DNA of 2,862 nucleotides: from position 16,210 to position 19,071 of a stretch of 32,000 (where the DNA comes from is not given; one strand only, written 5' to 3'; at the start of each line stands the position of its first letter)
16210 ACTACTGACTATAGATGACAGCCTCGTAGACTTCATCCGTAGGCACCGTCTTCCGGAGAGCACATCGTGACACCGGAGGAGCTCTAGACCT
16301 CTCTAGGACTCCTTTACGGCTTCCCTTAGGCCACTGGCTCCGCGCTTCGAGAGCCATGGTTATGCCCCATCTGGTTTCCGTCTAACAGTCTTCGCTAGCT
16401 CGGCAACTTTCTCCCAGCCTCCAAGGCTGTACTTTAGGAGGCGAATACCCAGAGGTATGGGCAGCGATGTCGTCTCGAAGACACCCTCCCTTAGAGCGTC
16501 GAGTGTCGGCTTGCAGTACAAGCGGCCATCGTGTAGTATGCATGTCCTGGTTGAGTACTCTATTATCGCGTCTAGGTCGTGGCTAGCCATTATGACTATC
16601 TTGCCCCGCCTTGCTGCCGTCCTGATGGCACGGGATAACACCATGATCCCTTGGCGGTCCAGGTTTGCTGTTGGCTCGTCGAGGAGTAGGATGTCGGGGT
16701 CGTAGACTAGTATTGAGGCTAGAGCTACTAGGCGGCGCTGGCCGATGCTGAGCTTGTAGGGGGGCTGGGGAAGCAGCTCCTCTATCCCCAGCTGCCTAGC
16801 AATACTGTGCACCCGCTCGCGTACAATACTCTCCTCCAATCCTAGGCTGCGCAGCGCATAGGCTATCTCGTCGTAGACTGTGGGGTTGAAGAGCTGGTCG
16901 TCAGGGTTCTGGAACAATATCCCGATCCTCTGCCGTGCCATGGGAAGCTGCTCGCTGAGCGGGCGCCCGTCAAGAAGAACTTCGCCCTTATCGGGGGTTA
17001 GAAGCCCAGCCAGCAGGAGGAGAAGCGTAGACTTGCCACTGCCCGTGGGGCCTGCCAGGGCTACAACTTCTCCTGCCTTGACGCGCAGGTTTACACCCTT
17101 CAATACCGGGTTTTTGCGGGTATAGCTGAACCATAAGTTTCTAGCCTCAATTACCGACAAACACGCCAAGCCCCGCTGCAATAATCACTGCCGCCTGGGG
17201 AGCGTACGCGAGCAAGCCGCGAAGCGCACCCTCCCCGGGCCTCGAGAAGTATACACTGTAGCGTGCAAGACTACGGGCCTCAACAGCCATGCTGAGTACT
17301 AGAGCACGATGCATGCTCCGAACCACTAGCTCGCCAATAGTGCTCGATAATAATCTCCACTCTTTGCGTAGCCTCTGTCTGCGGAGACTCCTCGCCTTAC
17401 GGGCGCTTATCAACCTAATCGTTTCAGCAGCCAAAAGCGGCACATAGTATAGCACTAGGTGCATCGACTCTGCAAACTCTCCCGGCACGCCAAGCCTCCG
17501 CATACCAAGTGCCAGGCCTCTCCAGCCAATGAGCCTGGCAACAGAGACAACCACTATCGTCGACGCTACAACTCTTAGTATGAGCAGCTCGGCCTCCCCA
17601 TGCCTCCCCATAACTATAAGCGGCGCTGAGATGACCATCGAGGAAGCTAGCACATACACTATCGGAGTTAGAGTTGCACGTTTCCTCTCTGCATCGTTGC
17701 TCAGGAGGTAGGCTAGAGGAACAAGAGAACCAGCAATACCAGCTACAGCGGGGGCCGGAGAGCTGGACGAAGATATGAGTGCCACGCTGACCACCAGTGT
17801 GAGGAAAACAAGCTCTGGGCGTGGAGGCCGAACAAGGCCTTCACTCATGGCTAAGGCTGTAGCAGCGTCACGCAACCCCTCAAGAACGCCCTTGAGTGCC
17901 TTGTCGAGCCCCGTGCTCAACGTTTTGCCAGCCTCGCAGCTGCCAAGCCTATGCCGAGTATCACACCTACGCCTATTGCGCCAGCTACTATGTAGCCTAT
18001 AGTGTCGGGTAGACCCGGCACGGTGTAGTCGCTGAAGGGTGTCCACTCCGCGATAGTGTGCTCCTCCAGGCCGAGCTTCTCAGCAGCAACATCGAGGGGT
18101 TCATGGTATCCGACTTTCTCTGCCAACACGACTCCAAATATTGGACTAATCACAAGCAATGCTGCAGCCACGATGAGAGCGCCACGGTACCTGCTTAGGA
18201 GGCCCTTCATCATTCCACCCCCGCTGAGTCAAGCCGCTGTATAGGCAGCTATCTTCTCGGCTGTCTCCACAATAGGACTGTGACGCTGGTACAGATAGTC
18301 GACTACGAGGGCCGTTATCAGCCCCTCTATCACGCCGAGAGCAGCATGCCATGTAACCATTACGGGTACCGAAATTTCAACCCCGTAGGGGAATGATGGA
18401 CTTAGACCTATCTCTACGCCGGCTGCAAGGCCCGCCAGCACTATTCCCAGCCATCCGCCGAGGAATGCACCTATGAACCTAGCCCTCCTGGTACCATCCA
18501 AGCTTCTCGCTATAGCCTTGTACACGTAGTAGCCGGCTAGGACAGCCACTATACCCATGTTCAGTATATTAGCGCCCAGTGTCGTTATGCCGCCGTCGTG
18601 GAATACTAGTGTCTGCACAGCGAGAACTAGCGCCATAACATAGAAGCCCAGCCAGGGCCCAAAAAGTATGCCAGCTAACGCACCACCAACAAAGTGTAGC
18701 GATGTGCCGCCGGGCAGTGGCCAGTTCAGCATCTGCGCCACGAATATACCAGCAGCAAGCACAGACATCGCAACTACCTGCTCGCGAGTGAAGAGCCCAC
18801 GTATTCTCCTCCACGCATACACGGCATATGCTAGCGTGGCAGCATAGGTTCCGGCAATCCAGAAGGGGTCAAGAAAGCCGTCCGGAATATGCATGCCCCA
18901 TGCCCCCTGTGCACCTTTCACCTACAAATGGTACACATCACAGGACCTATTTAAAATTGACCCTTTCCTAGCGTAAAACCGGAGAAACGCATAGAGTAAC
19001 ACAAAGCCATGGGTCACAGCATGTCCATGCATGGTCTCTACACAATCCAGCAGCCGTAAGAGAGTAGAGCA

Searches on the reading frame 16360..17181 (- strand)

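Call 64: search_protein_families(library=pfam, proteins=[window:16360-17181:-], max_evalue=0.001)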
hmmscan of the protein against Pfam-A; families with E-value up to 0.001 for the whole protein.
window:16360-17181:- (273 aa): 5 families
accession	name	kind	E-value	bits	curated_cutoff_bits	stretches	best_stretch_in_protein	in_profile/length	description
PF00005.33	ABC_tran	-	1e-33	117.3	25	1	27-172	1-137/137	ABC transporter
PF13304.12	AAA_21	-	2.8e-11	44.5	27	1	127-204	221-300/304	AAA domain, putative AbiEii toxin, Type IV TA system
PF13481.12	AAA_25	-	7.7e-05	22.8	27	1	22-69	21-63/195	AAA domain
PF02463.25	SMC_N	-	7.7e-05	22.7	40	0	39-199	26-196/220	RecF/RecN/SMC N terminal domain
PF13555.12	AAA_29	-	0.00012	22.2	27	1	31-65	16-50/61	P-loop containing region of AAA domain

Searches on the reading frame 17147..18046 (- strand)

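Call 64: search_protein_families(library=pfam, proteins=[window:17147-18046:-], max_evalue=0.001)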
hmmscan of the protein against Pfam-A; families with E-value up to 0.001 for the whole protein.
window:17147-18046:- (299 aa): 1 family
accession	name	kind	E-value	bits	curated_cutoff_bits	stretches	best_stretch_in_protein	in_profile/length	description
PF02361.21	CbiQ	-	2.5e-12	47.4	25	1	104-258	60-206/216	Cobalt transport protein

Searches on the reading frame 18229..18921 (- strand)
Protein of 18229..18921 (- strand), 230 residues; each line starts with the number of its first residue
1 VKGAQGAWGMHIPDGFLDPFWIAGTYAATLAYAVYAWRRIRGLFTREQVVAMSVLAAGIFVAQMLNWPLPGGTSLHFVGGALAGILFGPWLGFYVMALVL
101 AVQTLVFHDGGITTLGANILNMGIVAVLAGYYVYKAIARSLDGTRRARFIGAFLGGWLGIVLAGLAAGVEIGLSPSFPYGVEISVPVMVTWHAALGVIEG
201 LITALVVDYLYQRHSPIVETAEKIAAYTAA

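Call 64: search_protein_families(library=pfam, proteins=[window:18229-18921:-], max_evalue=0.001)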
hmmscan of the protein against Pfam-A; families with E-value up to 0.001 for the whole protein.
window:18229-18921:- (230 aa): 1 family
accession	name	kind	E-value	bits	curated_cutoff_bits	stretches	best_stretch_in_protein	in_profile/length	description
PF01891.21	CbiM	-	9.7e-68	228.5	23.1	1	11-214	1-202/205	Cobalt uptake substrate-specific transmembrane region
